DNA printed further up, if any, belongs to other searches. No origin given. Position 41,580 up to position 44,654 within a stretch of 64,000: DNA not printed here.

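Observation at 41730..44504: In-frame CoaE - FtsA-like ATPase - tandem S4/ThiS-like beta-grasp repeat ORF of 924 aa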

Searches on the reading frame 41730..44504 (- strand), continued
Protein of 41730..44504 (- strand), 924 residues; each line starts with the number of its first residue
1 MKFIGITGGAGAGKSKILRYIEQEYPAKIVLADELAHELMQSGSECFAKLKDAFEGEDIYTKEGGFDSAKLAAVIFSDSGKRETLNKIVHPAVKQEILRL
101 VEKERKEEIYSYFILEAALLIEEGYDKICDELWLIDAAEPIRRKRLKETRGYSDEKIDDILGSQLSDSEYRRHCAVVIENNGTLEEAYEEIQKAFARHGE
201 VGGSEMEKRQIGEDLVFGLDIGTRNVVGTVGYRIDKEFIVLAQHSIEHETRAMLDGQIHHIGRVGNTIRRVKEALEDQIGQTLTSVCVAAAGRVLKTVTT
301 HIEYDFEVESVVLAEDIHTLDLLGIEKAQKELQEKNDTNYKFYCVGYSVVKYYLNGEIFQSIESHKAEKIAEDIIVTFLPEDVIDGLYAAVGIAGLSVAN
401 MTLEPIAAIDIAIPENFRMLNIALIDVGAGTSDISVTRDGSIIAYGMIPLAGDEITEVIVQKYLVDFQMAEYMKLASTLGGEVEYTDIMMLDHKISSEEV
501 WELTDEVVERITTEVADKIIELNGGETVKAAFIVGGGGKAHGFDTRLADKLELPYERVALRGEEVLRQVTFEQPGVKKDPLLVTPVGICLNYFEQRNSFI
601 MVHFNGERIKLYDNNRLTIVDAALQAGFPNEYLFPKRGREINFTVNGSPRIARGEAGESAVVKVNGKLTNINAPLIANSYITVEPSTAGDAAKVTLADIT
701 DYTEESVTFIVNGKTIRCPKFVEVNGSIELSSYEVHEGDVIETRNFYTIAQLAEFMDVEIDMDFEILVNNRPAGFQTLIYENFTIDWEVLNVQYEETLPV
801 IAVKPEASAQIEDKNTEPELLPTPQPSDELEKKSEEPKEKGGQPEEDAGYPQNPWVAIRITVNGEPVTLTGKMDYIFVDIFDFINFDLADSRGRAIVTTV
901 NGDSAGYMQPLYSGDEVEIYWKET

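Call 5: find_homologous_proteins(query=window:41730-44504:-, max_evalue=0.00001)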
Query window:41730-44504:- (924 aa): 8000 proteins with E <= 0.00001 among 8000 candidates; the best 120 are listed.
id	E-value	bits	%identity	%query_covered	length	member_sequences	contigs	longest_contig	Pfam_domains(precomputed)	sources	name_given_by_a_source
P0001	0.0e+0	2021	98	100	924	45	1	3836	PF06723.20,PF01121.27,PF14450.13,PF11104.15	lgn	-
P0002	0.0e+0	1647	80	100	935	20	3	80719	PF06723.20,PF01121.27,PF14450.13,PF11104.15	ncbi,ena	-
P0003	0.0e+0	1643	80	100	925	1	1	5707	PF06723.20,PF01121.27,PF14450.13,PF11104.15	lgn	-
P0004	0.0e+0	1639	79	100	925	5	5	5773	PF06723.20,PF01121.27,PF14450.13,PF11104.15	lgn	-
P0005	0.0e+0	1479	72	100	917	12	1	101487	PF06723.20,PF01121.27,PF14450.13,PF11104.15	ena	-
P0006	0.0e+0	1445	70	100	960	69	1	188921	PF06723.20,PF01121.27,PF14450.13,PF11104.15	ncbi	-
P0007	0.0e+0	1439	71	100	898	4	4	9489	PF06723.20,PF01121.27,PF14450.13,PF11104.15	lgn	-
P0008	0.0e+0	1435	70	100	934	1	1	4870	PF06723.20,PF01121.27,PF14450.13,PF11104.15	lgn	-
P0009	0.0e+0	1408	69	100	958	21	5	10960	PF06723.20,PF01121.27,PF14450.13,PF11104.15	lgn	-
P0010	0.0e+0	1382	68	100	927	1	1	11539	PF06723.20,PF01121.27,PF14450.13,PF11104.15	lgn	-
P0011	0.0e+0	1246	59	100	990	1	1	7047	PF06723.20,PF01121.27,PF14450.13,PF11104.15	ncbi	-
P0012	0.0e+0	1237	58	100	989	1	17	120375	PF06723.20,PF01121.27,PF14450.13,PF11104.15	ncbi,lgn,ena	-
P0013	0.0e+0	1235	61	92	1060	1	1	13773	PF06723.20,PF01121.27,PF14450.13,PF11104.15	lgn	-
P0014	0.0e+0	1235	64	86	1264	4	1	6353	PF06723.20,PF01121.27,PF14450.13,PF11104.15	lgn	-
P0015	0.0e+0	1232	63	100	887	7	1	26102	PF06723.20,PF01121.27,PF14450.13,PF11104.15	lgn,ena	-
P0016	0.0e+0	1232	65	85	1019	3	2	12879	PF06723.20,PF01121.27,PF14450.13,PF11104.15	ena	-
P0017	0.0e+0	1230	64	86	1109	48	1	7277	PF06723.20,PF01121.27,PF14450.13,PF11104.15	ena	-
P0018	0.0e+0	1229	63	91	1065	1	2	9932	PF06723.20,PF01121.27,PF14450.13,PF11104.15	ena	-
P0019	0.0e+0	1229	62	90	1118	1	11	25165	PF06723.20,PF01121.27,PF14450.13,PF11104.15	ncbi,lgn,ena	-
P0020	0.0e+0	1228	66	85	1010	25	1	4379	PF02597.27,PF06723.20,PF01121.27,PF14450.13,PF11104.15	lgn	-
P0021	0.0e+0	1228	63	90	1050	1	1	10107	PF06723.20,PF01121.27,PF14450.13,PF11104.15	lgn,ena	-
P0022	0.0e+0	1227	62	89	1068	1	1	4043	PF06723.20,PF01121.27,PF14450.13,PF11104.15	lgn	-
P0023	0.0e+0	1227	62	89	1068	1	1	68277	PF06723.20,PF01121.27,PF14450.13,PF11104.15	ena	-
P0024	0.0e+0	1227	62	89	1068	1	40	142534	PF06723.20,PF01121.27,PF14450.13,PF11104.15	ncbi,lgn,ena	-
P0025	0.0e+0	1227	62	89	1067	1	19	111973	PF06723.20,PF01121.27,PF14450.13,PF11104.15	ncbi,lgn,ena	-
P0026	0.0e+0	1226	62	89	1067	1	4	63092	PF06723.20,PF01121.27,PF14450.13,PF11104.15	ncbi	-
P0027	0.0e+0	1225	62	91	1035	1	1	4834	PF06723.20,PF01121.27,PF14450.13,PF11104.15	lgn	-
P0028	0.0e+0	1225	63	92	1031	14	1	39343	PF02824.28,PF06723.20,PF01121.27,PF14450.13,PF11104.15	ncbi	-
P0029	0.0e+0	1224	62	89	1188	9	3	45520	PF06723.20,PF01121.27,PF14450.13,PF11104.15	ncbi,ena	-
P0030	0.0e+0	1224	83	64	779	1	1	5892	PF06723.20,PF14450.13,PF11104.15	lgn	-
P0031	0.0e+0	1224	61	91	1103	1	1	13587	PF06723.20,PF01121.27,PF14450.13,PF11104.15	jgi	-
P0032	0.0e+0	1224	61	92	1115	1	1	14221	PF06723.20,PF01121.27,PF14450.13,PF11104.15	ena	-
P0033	0.0e+0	1223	62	89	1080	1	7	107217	PF06723.20,PF01121.27,PF14450.13,PF11104.15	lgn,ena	-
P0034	0.0e+0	1222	62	89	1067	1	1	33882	PF06723.20,PF01121.27,PF14450.13,PF11104.15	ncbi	-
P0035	0.0e+0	1222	65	85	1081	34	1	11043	PF06723.20,PF01121.27,PF14450.13,PF11104.15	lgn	-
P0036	0.0e+0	1222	64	85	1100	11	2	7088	PF06723.20,PF01121.27,PF14450.13,PF11104.15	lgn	-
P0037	0.0e+0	1222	62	92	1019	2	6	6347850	PF06723.20,PF01121.27,PF14450.13,PF11104.15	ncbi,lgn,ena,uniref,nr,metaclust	ncbi:Dephospho-CoA kinase [Eubacterium plexicaudatum ASF492]|uniref:Dephospho-CoA kinase n=1 Tax=Eub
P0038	0.0e+0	1221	61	92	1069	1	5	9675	PF06723.20,PF01121.27,PF14450.13,PF11104.15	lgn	-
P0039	0.0e+0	1220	62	92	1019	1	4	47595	PF06723.20,PF01121.27,PF14450.13,PF11104.15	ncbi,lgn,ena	-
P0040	0.0e+0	1220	64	86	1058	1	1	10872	PF06723.20,PF01121.27,PF14450.13,PF11104.15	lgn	-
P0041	0.0e+0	1220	66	86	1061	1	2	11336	PF06723.20,PF01121.27,PF14450.13,PF11104.15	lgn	-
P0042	0.0e+0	1219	71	78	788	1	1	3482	PF06723.20,PF14450.13,PF11104.15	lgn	-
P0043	0.0e+0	1219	61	92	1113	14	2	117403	PF06723.20,PF01121.27,PF14450.13,PF11104.15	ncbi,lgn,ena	-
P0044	0.0e+0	1219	63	86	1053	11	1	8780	PF06723.20,PF01121.27,PF14450.13,PF11104.15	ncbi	-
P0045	0.0e+0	1218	63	88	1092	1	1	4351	PF06723.20,PF01121.27,PF14450.13,PF11104.15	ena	-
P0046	0.0e+0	1218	62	92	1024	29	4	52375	PF06723.20,PF01121.27,PF14450.13,PF11104.15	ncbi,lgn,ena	-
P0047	0.0e+0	1218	62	92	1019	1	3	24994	PF06723.20,PF01121.27,PF14450.13,PF11104.15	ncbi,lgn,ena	-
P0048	0.0e+0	1218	60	92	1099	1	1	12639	PF06723.20,PF01121.27,PF14450.13,PF11104.15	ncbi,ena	-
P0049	0.0e+0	1218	60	92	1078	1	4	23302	PF06723.20,PF01121.27,PF14450.13,PF11104.15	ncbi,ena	-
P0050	0.0e+0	1217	62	92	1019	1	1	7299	PF06723.20,PF01121.27,PF14450.13,PF11104.15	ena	-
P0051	0.0e+0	1217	61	93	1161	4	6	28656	PF06723.20,PF01121.27,PF14450.13,PF11104.15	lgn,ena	-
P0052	0.0e+0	1217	64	85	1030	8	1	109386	PF06723.20,PF01121.27,PF14450.13,PF11104.15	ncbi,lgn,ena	-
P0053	0.0e+0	1216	61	91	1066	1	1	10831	PF06723.20,PF01121.27,PF14450.13,PF11104.15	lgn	-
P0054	0.0e+0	1216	61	100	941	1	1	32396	PF02597.27,PF06723.20,PF01121.27,PF14450.13,PF11104.15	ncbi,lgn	-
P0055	0.0e+0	1216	61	91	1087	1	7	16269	PF06723.20,PF01121.27,PF14450.13,PF11104.15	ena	-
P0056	0.0e+0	1216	62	88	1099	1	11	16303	PF06723.20,PF01121.27,PF14450.13,PF11104.15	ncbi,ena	-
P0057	0.0e+0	1215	64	86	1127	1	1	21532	PF06723.20,PF01121.27,PF14450.13,PF11104.15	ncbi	-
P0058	0.0e+0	1214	59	92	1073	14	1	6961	PF06723.20,PF01121.27,PF14450.13,PF11104.15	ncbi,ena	-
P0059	0.0e+0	1214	76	78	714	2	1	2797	PF06723.20,PF14450.13,PF11104.15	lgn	-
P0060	0.0e+0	1214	59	100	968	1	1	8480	PF06723.20,PF01121.27,PF14450.13,PF11104.15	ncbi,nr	ncbi:MAG: dephospho-CoA kinase [Lachnospiraceae bacterium]|nr:dephospho-CoA kinase [Lachnospiraceae 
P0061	0.0e+0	1214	61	91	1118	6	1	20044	PF06723.20,PF01121.27,PF14450.13,PF11104.15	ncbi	-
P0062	0.0e+0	1213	62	88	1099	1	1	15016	PF06723.20,PF01121.27,PF14450.13,PF11104.15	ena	-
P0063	0.0e+0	1211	61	92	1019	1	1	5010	PF06723.20,PF01121.27,PF14450.13,PF11104.15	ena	-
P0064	0.0e+0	1209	66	85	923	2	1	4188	PF06723.20,PF01121.27,PF14450.13,PF11104.15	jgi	jgi:dephospho-CoA kinase/cell division protein FtsA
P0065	0.0e+0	1209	65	85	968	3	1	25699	PF06723.20,PF01121.27,PF14450.13,PF11104.15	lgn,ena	-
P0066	0.0e+0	1209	59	95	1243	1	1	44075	PF06723.20,PF01121.27,PF14450.13,PF11104.15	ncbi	-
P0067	0.0e+0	1209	60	100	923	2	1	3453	PF06723.20,PF01121.27,PF14450.13,PF11104.15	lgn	-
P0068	0.0e+0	1209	62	89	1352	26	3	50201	PF06723.20,PF01121.27,PF14450.13,PF11104.15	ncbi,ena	-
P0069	0.0e+0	1209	59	95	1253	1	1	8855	PF06723.20,PF01121.27,PF14450.13,PF11104.15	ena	-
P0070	0.0e+0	1209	59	95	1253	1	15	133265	PF06723.20,PF01121.27,PF14450.13,PF11104.15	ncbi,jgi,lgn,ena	-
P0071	0.0e+0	1209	59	95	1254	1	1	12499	PF06723.20,PF01121.27,PF14450.13,PF11104.15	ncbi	-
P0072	0.0e+0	1208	59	95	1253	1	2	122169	PF06723.20,PF01121.27,PF14450.13,PF11104.15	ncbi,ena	-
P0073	0.0e+0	1208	59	95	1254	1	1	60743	PF06723.20,PF01121.27,PF14450.13,PF11104.15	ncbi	-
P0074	0.0e+0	1207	60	92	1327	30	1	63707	PF06723.20,PF01121.27,PF14450.13,PF11104.15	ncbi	-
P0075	0.0e+0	1207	61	100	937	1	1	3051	PF06723.20,PF01121.27,PF14450.13,PF11104.15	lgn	-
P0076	0.0e+0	1207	61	92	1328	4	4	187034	PF06723.20,PF01121.27,PF14450.13,PF11104.15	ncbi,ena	-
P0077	0.0e+0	1204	64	86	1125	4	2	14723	PF06723.20,PF01121.27,PF14450.13,PF11104.15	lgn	-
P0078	0.0e+0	1204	61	100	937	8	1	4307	PF06723.20,PF01121.27,PF14450.13,PF11104.15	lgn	-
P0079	0.0e+0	1203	64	86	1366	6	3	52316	PF06723.20,PF01121.27,PF14450.13,PF11104.15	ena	-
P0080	0.0e+0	1203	59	100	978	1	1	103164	PF06723.20,PF01121.27,PF14450.13,PF13238.13,PF11104.15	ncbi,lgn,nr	ncbi:MAG: dephospho-CoA kinase [Lachnospiraceae bacterium]|nr:dephospho-CoA kinase [Lachnospiraceae 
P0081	0.0e+0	1203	59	95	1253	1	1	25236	PF06723.20,PF01121.27,PF14450.13,PF11104.15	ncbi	-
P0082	0.0e+0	1202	60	100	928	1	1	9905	PF06723.20,PF01121.27,PF14450.13,PF11104.15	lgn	-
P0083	0.0e+0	1199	65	85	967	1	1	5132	PF06723.20,PF01121.27,PF14450.13,PF11104.15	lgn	-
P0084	0.0e+0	1198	58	100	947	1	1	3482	PF06723.20,PF01121.27,PF14450.13,PF11104.15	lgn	-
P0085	0.0e+0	1198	71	78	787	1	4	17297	PF06723.20,PF14450.13,PF11104.15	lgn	-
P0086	0.0e+0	1195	63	85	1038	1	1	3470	PF06723.20,PF01121.27,PF14450.13,PF11104.15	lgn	-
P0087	0.0e+0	1194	60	100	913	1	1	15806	PF01121.27,PF14450.13,PF13238.13,PF11104.15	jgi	-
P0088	0.0e+0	1189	58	98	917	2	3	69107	PF06723.20,PF01121.27,PF14450.13,PF11104.15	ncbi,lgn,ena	-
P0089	0.0e+0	1189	61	88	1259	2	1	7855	PF06723.20,PF01121.27,PF14450.13,PF11104.15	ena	-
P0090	0.0e+0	1188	58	100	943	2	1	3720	PF06723.20,PF01121.27,PF14450.13,PF11104.15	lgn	-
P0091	0.0e+0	1187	60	100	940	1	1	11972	PF06723.20,PF01121.27,PF14450.13,PF11104.15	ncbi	-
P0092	0.0e+0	1187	59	100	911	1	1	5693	PF06723.20,PF01121.27,PF14450.13,PF11104.15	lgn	-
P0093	0.0e+0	1184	61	100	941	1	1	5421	PF06723.20,PF01121.27,PF14450.13,PF11104.15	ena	-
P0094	0.0e+0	1183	58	100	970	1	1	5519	PF06723.20,PF01121.27,PF14450.13,PF11104.15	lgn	-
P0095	0.0e+0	1183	59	98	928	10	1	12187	PF06723.20,PF01121.27,PF14450.13,PF11104.15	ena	-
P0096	0.0e+0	1181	60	100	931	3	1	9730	PF06723.20,PF01121.27,PF14450.13,PF11104.15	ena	-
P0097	0.0e+0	1181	60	100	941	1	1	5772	PF06723.20,PF01121.27,PF14450.13,PF11104.15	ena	-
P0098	0.0e+0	1180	60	91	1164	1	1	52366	PF06723.20,PF01121.27,PF14450.13,PF11104.15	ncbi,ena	-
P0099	0.0e+0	1180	61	100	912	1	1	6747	PF06723.20,PF01121.27,PF14450.13,PF11104.15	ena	-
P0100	0.0e+0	1179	59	100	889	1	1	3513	PF06723.20,PF01121.27,PF14450.13,PF11104.15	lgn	-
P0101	0.0e+0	1179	56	100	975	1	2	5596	PF06723.20,PF01121.27,PF14450.13,PF11104.15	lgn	-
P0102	0.0e+0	1179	56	100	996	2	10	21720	PF06723.20,PF01121.27,PF14450.13,PF11104.15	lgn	-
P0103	0.0e+0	1177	63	85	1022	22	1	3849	PF06723.20,PF01121.27,PF14450.13,PF11104.15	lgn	-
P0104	0.0e+0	1177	63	86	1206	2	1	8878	PF06723.20,PF01121.27,PF14450.13,PF11104.15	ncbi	-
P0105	0.0e+0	1176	58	100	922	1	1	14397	PF06723.20,PF01121.27,PF14450.13,PF11104.15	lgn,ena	-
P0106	0.0e+0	1175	73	78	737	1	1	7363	PF06723.20,PF14450.13,PF11104.15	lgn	-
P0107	0.0e+0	1175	62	84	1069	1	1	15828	PF06723.20,PF01121.27,PF14450.13,PF11104.15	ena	-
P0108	0.0e+0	1175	58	97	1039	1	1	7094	PF06723.20,PF01121.27,PF14450.13,PF11104.15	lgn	-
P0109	0.0e+0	1174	62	85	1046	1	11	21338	PF06723.20,PF01121.27,PF14450.13,PF11104.15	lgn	-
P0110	0.0e+0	1173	61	89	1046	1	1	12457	PF06723.20,PF01121.27,PF14450.13,PF11104.15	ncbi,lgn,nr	ncbi:MAG: dephospho-CoA kinase [Lachnospiraceae bacterium]|nr:dephospho-CoA kinase [Lachnospiraceae 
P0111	0.0e+0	1172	61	89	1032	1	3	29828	PF06723.20,PF01121.27,PF14450.13,PF11104.15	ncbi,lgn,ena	-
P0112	0.0e+0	1172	61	89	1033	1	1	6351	PF06723.20,PF01121.27,PF14450.13,PF11104.15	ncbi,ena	-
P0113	0.0e+0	1172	61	89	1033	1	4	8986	PF06723.20,PF01121.27,PF14450.13,PF11104.15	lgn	-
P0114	0.0e+0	1172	61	89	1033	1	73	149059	PF06723.20,PF01121.27,PF14450.13,PF11104.15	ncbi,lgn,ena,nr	ncbi:dephospho-CoA kinase [Lachnospiraceae bacterium]|nr:dephospho-CoA kinase [Lachnospiraceae bacte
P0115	0.0e+0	1172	61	89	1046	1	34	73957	PF06723.20,PF01121.27,PF14450.13,PF11104.15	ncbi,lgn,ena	-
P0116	0.0e+0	1172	61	89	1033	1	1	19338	PF06723.20,PF01121.27,PF14450.13,PF11104.15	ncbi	-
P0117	0.0e+0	1172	62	85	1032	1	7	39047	PF06723.20,PF01121.27,PF14450.13,PF11104.15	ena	-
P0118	0.0e+0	1172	61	89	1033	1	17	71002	PF06723.20,PF01121.27,PF14450.13,PF11104.15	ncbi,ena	-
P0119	0.0e+0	1172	61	89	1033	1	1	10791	PF06723.20,PF01121.27,PF14450.13,PF11104.15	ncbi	-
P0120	0.0e+0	1171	60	89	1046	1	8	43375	PF06723.20,PF01121.27,PF14450.13,PF11104.15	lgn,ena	-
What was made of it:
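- These include a 98%-identical cluster of 45 sequences and the 6.3-Mb contig of E. plexicaudatum ASF492 (call 5).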

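Call 19: find_related_loci(query=A1, collection=genome_contigs, flank=4000)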
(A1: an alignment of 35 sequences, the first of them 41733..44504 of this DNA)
Query A1 (924 aa) in genome_contigs; peptide patterns used: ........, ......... (x = any residue, [..] = any of these).
600 stretches matched a pattern (row limit reached: there are more); 578 encode a relative of the query (tblastn E <= 1e-3); the best 80 are kept; 80 distinct loci.
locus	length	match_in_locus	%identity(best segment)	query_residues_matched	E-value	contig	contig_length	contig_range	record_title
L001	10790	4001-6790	80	1-923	0e+0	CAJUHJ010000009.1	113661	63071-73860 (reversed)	MAG TPA_asm: uncultured Lachnospiraceae bacterium isolate MGBC139909 genome assembly, contig: MGBC139909.9, whole genome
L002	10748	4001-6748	72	1-923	0e+0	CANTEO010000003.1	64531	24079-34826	MAG TPA_asm: uncultured Roseburia sp. isolate SRR13921779_bin.92_metawrap_v1.3_MAG genome assembly, contig: NODE.704_len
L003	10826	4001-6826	69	1-923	0e+0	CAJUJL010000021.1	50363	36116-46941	MAG TPA_asm: uncultured Lachnospiraceae bacterium isolate MGBC140242 genome assembly, contig: MGBC140242.21, whole genom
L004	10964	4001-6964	58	1-923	0e+0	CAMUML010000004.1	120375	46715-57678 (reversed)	MAG TPA_asm: uncultured Eubacterium sp. isolate SRR14038232_bin.21_metawrap_v1.3_MAG genome assembly, contig: NODE.154_l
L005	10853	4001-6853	59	1-923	0e+0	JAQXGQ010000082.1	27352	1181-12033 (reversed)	MAG: Clostridiales bacterium isolate SUG1179 k141_1882478, whole genome shotgun sequence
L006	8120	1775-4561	58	1-923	0e+0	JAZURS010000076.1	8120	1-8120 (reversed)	MAG: Agathobacter sp. isolate T1900044850_TS20190316.MAGScoT_cleanbin_000128 SGB_3009_k141_1538806, whole genome shotgun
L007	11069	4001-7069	62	1-923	0e+0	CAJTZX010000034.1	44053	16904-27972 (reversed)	MAG TPA_asm: uncultured Eubacterium sp. isolate MGBC119940 genome assembly, contig: MGBC119940.34, whole genome shotgun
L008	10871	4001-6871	57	1-923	0e+0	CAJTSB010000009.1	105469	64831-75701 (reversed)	MAG TPA_asm: uncultured Lachnospiraceae bacterium isolate MGBC111479 genome assembly, contig: MGBC111479.9, whole genome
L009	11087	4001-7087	63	1-923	0e+0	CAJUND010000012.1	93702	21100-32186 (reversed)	MAG TPA_asm: uncultured Agathobacter sp. isolate MGBC143759 genome assembly, contig: MGBC143759.12, whole genome shotgun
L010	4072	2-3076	56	2-923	0e+0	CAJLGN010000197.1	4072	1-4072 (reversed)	MAG TPA_asm: uncultured Roseburia sp. isolate ERR1600580-bin.52 genome assembly, contig: NODE_15061_length_4072_cov_3.93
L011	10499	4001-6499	63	1-839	0e+0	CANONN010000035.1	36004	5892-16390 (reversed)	MAG TPA_asm: uncultured Roseburia sp. isolate SRR19759413_bin.57_metawrap_v1.3_MAG genome assembly, contig: NODE.1488_le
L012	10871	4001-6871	57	1-923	0e+0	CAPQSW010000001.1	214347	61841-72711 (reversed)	MAG TPA_asm: uncultured Lachnospiraceae bacterium isolate MGBC111686 genome assembly, contig: MGBC111686.1, whole genome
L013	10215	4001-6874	56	1-924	0e+0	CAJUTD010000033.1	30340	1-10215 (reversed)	MAG: uncultured Lachnospiraceae bacterium isolate MGBC166828 genome assembly, contig: MGBC166828.33, whole genome shotgu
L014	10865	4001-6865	56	1-923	0e+0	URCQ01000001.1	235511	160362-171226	uncultured Pseudobutyrivibrio sp. isolate UMGS881 genome assembly, contig: NODE_1_length_235511_cov_21.206646, whole gen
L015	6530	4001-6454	62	1-827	0e+0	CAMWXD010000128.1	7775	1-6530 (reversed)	MAG TPA_asm: uncultured Eubacterium sp. isolate SRR14411328_bin.4_metawrap_v1.3_MAG genome assembly, contig: NODE.2890_l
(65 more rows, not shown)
